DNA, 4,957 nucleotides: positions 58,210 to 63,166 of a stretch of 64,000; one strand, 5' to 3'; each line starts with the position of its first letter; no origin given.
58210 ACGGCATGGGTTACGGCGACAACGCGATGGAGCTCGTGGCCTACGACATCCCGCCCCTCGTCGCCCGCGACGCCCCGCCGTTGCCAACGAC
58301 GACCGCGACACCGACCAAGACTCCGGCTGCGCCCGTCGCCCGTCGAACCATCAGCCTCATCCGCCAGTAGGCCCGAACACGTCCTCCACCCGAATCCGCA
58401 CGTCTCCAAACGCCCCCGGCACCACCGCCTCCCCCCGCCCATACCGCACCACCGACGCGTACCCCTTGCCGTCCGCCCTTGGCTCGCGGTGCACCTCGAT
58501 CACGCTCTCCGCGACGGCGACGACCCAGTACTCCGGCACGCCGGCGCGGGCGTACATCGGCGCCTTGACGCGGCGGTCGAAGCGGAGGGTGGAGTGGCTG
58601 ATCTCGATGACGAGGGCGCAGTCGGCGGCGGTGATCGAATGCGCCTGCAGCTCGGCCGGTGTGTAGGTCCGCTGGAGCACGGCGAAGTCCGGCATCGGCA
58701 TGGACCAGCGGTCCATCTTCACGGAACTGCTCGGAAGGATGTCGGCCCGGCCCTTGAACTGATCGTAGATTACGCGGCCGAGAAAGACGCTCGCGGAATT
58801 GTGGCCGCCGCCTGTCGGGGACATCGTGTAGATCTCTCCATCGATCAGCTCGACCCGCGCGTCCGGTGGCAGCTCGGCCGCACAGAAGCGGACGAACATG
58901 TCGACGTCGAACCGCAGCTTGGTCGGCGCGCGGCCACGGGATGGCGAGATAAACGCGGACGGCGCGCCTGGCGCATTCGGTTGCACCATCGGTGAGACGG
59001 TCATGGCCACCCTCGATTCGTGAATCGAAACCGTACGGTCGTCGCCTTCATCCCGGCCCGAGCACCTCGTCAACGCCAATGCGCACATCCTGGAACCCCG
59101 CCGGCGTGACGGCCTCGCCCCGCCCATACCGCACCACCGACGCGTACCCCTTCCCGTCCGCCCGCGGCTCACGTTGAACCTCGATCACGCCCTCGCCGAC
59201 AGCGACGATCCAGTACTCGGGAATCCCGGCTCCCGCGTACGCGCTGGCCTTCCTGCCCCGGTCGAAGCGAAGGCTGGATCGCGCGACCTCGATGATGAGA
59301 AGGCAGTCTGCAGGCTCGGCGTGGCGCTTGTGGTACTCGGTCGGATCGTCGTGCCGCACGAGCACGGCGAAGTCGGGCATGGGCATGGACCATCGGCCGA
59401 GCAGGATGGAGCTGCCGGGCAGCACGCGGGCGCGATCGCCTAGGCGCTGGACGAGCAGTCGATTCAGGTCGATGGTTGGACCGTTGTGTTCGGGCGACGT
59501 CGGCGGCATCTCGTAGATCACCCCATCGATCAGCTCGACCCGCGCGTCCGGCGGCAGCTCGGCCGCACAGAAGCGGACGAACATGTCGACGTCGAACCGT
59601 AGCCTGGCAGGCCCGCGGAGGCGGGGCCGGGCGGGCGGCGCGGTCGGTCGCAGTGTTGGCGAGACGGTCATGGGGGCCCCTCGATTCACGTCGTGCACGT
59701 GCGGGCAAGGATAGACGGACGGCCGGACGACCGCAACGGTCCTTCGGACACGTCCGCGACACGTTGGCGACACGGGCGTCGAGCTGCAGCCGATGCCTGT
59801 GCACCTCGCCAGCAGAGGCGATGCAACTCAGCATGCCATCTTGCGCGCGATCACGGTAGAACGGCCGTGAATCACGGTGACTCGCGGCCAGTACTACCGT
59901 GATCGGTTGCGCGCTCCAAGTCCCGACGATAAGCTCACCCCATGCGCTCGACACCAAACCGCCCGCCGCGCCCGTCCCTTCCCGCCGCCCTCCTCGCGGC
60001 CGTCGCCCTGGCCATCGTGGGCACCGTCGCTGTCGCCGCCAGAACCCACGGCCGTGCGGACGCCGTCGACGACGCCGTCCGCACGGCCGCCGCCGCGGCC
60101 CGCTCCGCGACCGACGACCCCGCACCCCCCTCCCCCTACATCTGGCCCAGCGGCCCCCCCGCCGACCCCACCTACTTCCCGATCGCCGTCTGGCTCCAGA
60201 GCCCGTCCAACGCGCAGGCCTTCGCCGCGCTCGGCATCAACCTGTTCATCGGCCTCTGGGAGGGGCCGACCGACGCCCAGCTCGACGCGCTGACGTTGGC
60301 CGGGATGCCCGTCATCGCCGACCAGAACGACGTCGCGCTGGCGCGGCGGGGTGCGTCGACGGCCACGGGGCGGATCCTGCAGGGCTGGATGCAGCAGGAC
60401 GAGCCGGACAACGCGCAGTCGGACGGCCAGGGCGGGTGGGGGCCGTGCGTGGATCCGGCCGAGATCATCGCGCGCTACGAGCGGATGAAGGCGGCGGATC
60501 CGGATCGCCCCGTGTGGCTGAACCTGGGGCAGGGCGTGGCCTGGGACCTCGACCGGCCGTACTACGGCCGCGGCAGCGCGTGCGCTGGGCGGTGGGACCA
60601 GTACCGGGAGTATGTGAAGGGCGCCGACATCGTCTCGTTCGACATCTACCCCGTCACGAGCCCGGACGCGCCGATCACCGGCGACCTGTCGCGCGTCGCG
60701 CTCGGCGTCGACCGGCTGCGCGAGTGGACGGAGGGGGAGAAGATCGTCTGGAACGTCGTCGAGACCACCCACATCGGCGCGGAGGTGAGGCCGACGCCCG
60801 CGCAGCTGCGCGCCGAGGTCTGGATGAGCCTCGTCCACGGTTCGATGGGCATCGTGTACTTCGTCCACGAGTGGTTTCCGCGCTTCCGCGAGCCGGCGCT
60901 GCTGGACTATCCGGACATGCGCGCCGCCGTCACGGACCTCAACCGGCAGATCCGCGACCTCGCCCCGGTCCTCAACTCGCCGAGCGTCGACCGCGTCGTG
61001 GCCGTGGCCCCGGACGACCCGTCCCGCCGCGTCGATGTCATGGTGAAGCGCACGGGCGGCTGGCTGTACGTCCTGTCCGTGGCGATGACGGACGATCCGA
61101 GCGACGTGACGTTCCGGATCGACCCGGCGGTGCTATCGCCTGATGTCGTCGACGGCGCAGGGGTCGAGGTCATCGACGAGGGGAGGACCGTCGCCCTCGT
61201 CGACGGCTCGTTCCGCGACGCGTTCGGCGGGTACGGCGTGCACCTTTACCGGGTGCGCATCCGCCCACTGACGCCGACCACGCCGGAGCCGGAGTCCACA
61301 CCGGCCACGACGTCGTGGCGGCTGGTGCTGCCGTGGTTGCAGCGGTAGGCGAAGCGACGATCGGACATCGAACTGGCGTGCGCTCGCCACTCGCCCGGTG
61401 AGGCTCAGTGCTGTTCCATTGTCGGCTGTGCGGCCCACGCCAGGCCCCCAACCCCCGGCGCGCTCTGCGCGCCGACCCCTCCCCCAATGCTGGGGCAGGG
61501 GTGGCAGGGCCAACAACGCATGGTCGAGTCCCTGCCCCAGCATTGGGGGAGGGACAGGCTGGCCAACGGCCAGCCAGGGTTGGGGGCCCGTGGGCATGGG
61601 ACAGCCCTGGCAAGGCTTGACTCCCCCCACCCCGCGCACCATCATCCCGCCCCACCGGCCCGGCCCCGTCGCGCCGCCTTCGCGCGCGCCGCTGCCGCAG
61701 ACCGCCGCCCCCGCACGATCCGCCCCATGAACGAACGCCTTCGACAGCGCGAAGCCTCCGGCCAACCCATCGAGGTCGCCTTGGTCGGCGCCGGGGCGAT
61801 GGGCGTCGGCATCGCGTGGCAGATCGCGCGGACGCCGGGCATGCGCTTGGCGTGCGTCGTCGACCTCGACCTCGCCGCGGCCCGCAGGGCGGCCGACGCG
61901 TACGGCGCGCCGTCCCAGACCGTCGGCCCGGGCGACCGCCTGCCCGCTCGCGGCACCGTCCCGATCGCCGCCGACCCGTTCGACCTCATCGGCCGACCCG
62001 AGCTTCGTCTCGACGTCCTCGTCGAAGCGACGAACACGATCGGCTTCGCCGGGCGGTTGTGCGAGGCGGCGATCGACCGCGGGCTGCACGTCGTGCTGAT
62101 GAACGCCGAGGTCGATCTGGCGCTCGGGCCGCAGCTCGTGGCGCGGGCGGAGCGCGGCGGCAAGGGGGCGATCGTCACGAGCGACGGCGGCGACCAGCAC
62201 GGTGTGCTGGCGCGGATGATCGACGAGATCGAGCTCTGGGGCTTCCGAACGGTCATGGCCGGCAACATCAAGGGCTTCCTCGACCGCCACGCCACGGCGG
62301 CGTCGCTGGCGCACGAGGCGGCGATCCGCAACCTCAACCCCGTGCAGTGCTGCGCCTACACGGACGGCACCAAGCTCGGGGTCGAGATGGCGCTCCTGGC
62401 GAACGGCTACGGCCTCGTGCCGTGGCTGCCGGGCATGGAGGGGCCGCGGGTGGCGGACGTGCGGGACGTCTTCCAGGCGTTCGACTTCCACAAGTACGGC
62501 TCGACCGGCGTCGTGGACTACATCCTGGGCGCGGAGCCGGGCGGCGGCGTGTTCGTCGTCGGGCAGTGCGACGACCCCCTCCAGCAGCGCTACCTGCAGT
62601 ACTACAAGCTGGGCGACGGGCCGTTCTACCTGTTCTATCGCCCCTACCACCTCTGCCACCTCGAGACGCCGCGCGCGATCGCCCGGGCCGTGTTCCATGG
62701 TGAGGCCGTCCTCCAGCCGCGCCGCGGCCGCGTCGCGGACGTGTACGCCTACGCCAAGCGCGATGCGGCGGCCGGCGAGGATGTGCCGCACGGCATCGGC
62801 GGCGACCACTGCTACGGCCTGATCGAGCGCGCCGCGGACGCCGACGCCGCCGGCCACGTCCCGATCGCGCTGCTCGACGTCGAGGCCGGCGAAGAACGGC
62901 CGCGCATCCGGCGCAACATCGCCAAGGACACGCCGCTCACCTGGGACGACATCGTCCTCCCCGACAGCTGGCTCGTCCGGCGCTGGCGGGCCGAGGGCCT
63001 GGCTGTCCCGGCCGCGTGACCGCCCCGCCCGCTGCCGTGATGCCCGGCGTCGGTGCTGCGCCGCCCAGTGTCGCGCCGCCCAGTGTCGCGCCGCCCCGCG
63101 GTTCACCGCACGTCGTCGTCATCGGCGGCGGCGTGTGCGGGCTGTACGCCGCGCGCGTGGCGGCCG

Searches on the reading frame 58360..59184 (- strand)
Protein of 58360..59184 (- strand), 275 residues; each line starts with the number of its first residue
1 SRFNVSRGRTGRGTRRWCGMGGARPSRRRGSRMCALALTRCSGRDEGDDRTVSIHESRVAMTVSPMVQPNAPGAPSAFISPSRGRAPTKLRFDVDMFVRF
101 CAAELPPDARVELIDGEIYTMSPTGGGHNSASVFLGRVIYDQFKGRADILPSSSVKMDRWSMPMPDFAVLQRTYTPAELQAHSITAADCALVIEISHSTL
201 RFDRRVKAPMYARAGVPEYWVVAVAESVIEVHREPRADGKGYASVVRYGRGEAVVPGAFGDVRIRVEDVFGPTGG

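Call 69: search_protein_families(library=pfam, proteins=[window:58360-59184:-], max_evalue=0.00001)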
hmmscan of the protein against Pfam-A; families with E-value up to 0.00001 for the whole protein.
window:58360-59184:- (275 aa): 1 family
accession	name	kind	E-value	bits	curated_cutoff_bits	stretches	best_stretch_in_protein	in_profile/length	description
PF05685.18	Uma2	-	4.6e-26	91.8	27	1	97-256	4-160/172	Putative restriction endonuclease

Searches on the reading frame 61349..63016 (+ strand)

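Call 69: search_protein_families(library=pfam, proteins=[window:61349-63016:+], max_evalue=0.00001)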
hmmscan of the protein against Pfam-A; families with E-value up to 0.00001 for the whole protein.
window:61349-63016:+ (556 aa): 2 families
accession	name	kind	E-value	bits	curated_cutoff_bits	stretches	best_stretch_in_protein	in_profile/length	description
PF21135.2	DRL_cat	-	1.3e-39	136.3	27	1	281-440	1-164/164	Oxidoreductase DRL, catalytic domain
PF03447.22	NAD_binding_3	-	6.5e-06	27.3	24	0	147-272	1-111/116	Homoserine dehydrogenase, NAD binding domain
